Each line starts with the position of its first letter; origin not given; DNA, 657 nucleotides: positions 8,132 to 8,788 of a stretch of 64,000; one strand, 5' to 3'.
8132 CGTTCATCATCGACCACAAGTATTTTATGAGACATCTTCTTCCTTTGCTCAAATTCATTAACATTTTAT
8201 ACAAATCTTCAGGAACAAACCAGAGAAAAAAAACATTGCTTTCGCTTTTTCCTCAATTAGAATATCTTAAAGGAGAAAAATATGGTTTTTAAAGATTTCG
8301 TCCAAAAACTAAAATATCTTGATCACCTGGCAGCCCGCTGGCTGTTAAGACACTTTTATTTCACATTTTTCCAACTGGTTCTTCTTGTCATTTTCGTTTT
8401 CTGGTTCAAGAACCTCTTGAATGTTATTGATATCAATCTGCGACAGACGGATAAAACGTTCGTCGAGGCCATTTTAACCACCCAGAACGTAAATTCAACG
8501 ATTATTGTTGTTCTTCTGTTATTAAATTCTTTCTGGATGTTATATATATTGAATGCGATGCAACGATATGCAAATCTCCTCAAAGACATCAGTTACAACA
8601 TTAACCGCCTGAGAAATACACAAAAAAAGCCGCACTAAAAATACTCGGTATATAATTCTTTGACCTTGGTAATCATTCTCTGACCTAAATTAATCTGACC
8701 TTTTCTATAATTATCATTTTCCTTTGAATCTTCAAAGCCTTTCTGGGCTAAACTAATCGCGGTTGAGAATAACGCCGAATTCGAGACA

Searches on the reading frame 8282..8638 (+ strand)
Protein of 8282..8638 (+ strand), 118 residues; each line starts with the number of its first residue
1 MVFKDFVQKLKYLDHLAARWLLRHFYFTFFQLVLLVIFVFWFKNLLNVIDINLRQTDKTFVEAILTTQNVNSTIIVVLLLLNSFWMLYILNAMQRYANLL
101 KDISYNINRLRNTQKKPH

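Call 87: search_protein_families(library=pfam, proteins=[window:8282-8638:+], max_evalue=0.001)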
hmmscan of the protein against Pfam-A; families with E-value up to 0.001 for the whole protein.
window:8282-8638:+ (118 aa): 1 family
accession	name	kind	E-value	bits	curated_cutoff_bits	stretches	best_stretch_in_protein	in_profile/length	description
PF15461.11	BCD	-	0.00056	20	28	1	14-95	75-156/267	Beta-carotene 15,15'-dioxygenase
